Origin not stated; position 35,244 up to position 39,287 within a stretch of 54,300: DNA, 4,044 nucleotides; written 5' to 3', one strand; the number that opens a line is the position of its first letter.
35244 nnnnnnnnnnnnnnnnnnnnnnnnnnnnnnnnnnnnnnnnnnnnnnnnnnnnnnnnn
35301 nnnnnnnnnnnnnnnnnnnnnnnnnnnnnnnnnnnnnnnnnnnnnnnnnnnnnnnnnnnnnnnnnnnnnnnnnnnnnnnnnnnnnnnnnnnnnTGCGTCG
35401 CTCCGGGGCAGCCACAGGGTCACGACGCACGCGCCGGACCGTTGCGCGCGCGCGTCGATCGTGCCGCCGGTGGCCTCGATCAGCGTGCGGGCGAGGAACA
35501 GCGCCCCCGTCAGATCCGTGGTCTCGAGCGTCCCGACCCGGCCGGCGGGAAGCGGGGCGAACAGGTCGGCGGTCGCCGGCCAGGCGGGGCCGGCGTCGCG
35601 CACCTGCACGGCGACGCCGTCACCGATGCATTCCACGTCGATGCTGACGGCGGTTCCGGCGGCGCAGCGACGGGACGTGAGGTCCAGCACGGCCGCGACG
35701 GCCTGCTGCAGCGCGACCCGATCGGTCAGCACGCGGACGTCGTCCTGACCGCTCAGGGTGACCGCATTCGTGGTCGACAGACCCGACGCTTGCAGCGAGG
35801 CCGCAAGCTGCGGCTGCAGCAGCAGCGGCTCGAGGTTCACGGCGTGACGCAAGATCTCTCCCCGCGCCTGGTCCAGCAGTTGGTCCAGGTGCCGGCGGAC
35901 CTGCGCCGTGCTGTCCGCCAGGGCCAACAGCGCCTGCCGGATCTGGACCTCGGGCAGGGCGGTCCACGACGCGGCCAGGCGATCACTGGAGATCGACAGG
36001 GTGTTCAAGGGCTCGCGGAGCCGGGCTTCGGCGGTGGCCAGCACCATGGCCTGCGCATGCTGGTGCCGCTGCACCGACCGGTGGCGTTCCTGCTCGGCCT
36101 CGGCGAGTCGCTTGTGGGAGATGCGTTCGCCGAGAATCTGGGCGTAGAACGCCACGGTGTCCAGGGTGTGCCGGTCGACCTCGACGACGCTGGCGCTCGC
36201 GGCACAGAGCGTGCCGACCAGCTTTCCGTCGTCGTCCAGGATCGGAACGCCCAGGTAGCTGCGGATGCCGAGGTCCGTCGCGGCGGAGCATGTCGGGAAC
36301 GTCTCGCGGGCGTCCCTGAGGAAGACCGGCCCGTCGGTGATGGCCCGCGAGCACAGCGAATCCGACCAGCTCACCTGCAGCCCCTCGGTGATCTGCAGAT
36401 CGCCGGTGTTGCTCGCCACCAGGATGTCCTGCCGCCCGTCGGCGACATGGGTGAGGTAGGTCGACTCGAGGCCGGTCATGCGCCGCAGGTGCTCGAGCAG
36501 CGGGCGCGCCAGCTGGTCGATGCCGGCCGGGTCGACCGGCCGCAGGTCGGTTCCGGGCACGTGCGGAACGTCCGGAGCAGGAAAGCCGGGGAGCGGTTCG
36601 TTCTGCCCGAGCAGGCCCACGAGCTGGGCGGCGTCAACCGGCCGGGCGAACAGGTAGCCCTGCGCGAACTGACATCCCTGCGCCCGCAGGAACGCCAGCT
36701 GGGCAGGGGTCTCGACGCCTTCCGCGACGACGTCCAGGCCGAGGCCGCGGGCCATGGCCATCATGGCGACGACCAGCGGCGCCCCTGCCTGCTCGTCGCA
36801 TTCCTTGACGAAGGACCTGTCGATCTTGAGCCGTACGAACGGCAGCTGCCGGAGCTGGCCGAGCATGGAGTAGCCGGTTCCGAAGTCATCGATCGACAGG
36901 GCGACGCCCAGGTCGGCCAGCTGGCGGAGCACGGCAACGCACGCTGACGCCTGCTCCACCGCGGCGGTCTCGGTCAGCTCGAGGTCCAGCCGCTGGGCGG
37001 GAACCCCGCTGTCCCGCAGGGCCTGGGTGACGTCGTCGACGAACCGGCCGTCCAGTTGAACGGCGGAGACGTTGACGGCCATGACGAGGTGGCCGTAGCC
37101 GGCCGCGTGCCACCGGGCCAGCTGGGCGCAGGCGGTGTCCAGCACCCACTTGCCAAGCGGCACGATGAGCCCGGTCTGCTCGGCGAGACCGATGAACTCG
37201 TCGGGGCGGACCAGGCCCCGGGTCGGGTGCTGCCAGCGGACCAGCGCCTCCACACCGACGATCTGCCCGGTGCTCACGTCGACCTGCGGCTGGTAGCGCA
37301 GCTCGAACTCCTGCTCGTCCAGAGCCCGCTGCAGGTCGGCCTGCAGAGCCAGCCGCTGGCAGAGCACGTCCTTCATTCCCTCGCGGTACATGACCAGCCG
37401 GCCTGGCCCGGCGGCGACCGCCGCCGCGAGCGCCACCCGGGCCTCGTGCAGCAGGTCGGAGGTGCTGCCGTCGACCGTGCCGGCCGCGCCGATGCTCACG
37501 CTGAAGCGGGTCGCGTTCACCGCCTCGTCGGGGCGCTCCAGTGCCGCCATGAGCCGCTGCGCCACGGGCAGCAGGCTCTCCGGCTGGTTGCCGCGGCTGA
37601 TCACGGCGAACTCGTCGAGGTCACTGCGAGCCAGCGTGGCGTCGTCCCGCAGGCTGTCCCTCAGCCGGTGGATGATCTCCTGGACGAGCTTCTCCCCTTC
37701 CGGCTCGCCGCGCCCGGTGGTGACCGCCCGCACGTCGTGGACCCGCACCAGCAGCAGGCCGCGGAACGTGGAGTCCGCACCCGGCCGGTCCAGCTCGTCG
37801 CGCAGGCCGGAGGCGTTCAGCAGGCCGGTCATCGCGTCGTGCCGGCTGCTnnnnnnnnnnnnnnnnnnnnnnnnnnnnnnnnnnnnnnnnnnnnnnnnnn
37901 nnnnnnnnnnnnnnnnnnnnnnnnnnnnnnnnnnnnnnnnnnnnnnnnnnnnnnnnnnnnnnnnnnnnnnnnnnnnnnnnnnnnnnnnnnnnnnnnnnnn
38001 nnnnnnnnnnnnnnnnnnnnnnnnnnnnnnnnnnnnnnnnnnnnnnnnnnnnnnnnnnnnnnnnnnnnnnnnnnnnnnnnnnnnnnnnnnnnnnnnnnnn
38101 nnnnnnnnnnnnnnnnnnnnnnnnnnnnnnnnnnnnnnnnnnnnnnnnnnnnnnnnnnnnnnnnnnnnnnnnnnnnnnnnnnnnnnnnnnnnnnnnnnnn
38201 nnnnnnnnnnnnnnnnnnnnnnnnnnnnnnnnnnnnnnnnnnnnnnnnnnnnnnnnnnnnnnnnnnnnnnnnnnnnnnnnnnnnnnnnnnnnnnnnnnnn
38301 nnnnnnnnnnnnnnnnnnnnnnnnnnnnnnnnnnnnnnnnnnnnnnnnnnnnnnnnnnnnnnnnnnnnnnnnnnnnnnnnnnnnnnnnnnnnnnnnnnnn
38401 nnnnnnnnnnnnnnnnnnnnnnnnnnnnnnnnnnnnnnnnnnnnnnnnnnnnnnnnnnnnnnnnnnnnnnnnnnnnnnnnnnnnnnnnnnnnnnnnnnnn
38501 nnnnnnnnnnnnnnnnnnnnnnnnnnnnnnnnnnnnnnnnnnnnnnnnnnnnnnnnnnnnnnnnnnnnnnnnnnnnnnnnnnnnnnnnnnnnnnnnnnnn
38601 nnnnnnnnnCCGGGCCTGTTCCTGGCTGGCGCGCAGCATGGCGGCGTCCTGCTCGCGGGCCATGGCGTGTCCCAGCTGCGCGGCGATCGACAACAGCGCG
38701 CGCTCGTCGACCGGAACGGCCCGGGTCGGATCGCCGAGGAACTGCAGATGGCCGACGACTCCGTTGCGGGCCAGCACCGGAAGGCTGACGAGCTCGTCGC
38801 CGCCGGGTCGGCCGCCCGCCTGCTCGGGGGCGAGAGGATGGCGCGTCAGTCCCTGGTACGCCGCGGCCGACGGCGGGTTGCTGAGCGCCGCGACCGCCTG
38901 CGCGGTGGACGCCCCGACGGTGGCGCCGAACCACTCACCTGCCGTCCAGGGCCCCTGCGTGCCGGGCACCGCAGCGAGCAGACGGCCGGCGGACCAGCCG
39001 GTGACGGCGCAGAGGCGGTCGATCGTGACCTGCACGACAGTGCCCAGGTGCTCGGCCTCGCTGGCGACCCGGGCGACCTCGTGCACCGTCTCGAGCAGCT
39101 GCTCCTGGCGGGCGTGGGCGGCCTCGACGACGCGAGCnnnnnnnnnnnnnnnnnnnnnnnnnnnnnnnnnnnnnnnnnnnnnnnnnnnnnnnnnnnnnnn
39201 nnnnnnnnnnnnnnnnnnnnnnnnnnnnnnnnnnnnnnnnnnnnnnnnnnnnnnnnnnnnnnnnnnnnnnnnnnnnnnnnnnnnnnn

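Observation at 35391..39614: Giant PAS-GAF-PAS-PAS-GGDEF*-EAL protein ending in a GAF plus a histidine-kinase-like module that lacks the phospho-His and ATP-lid motifs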

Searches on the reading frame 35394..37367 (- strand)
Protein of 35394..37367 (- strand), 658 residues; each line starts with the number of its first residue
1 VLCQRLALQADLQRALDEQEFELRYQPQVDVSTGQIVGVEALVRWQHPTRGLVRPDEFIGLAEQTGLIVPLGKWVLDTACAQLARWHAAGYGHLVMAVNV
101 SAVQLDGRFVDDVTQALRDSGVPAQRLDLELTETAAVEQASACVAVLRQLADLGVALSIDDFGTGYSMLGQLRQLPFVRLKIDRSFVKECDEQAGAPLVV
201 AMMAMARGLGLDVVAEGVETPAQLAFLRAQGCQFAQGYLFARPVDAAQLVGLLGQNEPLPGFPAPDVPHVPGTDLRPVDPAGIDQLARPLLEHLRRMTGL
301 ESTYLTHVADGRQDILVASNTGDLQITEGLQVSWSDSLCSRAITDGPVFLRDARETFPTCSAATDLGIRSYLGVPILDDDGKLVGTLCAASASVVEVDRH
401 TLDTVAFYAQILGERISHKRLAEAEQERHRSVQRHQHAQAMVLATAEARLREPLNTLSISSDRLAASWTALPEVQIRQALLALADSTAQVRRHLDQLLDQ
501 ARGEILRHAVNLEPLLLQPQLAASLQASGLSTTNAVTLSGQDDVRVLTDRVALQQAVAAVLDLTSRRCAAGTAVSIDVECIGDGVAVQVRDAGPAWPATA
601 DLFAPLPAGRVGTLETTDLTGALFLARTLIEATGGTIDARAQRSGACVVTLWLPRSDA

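Call 85: predict_structure(alignment_id=A2)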
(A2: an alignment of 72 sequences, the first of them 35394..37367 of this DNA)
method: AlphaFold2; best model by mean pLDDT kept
length: 658 residues; sequences in the alignment: 72
mean_pLDDT: 90.7   pTM: 0.59
mean pLDDT of the five models: 90.7, 90.6, 90.0, 89.5, 88.9
residues with pLDDT >= 90: 481; 70-90: 138; 50-70: 26; < 50: 13
segments of 3 or more residues with pLDDT < 50: 267-278
pLDDT, mean of each block of 10 residues (from residue 1): 93 97 97 95 97 95 96 98 97 96 95 98 98 71 94 97 75 91 94 86 91 96 93 92 95 89 59 46 84 95 97 97 96 96 92 96 96 95 97 95 91 86 82 83 86 94 96 96 93 86 82 97 96 96 96 96 93 97 97 87 70 63 91 95 92 92
secondary structure, 60 per line:
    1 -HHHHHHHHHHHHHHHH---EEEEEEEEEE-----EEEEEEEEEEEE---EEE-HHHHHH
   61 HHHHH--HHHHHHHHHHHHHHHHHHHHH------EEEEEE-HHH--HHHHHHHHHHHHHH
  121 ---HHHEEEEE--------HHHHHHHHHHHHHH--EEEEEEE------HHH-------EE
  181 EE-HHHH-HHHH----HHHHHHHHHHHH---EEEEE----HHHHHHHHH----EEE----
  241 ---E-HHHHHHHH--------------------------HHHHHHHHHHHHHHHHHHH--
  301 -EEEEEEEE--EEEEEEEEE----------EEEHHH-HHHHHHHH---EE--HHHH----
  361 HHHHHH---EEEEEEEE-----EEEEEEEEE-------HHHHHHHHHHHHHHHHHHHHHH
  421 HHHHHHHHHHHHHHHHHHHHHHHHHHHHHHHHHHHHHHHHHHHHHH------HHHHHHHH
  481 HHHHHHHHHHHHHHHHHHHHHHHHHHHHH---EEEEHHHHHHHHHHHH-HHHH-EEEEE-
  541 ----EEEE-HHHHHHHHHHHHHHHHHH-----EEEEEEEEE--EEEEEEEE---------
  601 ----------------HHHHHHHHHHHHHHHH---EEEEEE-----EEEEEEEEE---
elements in order: H2-17 E21-30 E36-47 E51-53 H55-65 H68-88 E95-100 H107-120 E127-131 H140-153 E156-162 E179-182 H184-187 H189-192 H197-208 E212-216 H221-229 E234-236 H246-253 H280-298 E302-309 E312-320 E331-333 H338-345 H353-356 H361-366 E370-377 E383-391 H399-466 H473-509 E513-516 H517-528 H530-533 E535-539 E545-548 H550-567 E573-581 E584-591 H617-632 E636-641 E647-655

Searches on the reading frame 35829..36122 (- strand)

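Call 55: search_protein_families(library=pfam, proteins=[window:35829-36122:-], max_evalue=10)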
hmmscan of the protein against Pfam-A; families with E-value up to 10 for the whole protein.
window:35829-36122:- (98 aa): 1 family
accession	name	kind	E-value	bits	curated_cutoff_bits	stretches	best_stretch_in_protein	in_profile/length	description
PF00512.31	HisKA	-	0.0039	17.6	26.9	1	30-89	8-64/66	His Kinase A (phospho-acceptor) domain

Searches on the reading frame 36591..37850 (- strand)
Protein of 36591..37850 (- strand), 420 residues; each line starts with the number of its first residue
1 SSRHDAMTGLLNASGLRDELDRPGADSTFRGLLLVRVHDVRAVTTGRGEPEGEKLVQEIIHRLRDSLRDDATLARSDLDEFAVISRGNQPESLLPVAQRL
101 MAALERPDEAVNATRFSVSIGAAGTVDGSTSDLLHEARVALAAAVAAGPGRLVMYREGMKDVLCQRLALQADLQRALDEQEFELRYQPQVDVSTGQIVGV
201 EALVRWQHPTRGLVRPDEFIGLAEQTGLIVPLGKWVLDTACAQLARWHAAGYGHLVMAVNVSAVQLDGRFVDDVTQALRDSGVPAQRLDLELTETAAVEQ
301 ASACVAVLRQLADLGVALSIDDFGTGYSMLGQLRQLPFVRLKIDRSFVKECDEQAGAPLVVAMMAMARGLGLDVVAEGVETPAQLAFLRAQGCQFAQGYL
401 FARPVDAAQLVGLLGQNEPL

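Call 53: search_solved_structures(query=window:36591-37850:-, max_evalue=1e-20, show_alignments=2)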
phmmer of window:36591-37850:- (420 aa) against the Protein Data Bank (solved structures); distinct sequences matched with E-value up to 1e-20: 35.
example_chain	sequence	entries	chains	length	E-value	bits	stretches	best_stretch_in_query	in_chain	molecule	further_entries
5m3c_A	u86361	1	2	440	1e-78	268.4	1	2-408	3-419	Diguanylate cyclase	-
4rnh_A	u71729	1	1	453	6.7e-75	255.8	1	4-414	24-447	Motility regulator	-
4rnf_A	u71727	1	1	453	1.1e-73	251.9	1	4-414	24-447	Motility regulator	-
8arv_A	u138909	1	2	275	1.3e-66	228.5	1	169-416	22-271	Bifunctional diguanylate cyclase/phosphodiesterase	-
5m1t_A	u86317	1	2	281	6.4e-66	226.3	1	165-412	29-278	MucR Phosphodiesterase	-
9clo_A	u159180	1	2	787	1.8e-65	224.8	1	4-416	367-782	Oxygen sensor protein DosP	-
9cmf_A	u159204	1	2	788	1.8e-65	224.8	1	4-416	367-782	Oxygen sensor protein DosP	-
9cdr_A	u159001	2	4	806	1.8e-65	224.8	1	4-416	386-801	Oxygen sensor protein DosP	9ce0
9bgv_A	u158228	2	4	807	1.8e-65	224.8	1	4-416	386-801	Oxygen sensor protein DosP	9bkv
4rni_A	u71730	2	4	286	1.4e-64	221.8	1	163-414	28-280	Motility regulator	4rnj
2r6o_A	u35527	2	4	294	1.2e-62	215.5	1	164-415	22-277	Putative diguanylate cyclase/phosphodiesterase (GGDEF & EAL domains) | PUTATIVE DIGUANYLATE CYCLASE/PHOSPHODIESTERASE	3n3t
5yrp_A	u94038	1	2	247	1.5e-61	211.9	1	183-416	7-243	Sensory box/response regulator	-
4hjf_A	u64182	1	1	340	4.5e-58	200.4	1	118-405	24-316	GGDEF family protein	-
4hu3_A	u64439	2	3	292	1.9e-56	195.1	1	151-416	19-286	Oxygen sensor protein DosP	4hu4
3u2e_A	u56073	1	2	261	4.1e-52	180.8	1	165-405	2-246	GGDEF family protein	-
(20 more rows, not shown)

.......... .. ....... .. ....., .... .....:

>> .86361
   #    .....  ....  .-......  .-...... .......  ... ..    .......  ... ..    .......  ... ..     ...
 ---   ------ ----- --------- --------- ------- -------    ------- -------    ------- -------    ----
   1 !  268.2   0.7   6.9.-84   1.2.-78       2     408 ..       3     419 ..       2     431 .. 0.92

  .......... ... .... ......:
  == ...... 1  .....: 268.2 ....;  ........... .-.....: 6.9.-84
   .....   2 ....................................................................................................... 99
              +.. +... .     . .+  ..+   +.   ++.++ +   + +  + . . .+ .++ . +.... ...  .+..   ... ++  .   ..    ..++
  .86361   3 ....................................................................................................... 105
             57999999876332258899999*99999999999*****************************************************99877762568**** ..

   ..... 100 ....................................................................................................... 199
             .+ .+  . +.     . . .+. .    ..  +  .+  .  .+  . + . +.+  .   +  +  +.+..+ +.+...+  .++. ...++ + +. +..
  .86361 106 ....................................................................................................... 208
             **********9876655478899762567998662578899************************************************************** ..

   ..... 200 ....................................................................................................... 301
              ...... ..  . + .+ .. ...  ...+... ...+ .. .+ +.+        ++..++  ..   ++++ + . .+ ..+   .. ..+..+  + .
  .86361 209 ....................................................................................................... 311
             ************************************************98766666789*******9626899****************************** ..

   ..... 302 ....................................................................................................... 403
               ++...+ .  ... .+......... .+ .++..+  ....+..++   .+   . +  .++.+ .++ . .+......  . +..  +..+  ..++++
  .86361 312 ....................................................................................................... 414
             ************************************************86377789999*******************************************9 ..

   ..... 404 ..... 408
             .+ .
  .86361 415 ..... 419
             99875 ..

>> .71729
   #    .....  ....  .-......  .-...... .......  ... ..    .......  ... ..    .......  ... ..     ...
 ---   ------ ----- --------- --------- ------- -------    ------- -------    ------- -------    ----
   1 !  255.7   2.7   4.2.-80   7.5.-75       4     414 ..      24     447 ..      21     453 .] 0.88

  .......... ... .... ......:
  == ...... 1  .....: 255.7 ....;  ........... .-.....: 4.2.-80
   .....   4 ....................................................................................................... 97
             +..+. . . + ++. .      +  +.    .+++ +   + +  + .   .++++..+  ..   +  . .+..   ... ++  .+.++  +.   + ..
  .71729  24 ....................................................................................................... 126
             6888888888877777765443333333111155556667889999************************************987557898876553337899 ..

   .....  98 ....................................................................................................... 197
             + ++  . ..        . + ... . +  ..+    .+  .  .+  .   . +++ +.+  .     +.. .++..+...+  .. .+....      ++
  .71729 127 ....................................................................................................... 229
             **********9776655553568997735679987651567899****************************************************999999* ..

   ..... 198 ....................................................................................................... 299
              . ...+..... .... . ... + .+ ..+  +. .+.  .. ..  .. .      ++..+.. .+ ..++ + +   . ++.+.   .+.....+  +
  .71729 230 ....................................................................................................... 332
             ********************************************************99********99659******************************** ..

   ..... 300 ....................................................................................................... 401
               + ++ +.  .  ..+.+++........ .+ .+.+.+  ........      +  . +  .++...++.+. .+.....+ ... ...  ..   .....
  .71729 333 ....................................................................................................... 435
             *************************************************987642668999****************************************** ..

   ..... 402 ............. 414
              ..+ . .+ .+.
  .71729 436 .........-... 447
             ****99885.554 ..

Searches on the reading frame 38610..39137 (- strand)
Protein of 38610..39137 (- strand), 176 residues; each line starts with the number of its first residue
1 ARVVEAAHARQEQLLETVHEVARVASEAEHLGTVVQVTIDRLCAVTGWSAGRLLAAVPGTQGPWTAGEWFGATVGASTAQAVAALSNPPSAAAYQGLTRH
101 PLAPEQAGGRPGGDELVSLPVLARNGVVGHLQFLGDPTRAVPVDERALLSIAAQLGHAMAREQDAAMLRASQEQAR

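Call 55: search_protein_families(library=pfam, proteins=[window:38610-39137:-], max_evalue=10)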
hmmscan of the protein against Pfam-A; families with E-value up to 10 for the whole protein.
window:38610-39137:- (176 aa): 1 family
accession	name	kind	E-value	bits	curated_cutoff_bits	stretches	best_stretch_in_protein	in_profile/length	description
PF13185.12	GAF_2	-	0.0031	18.2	28.6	1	32-159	5-135/136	GAF domain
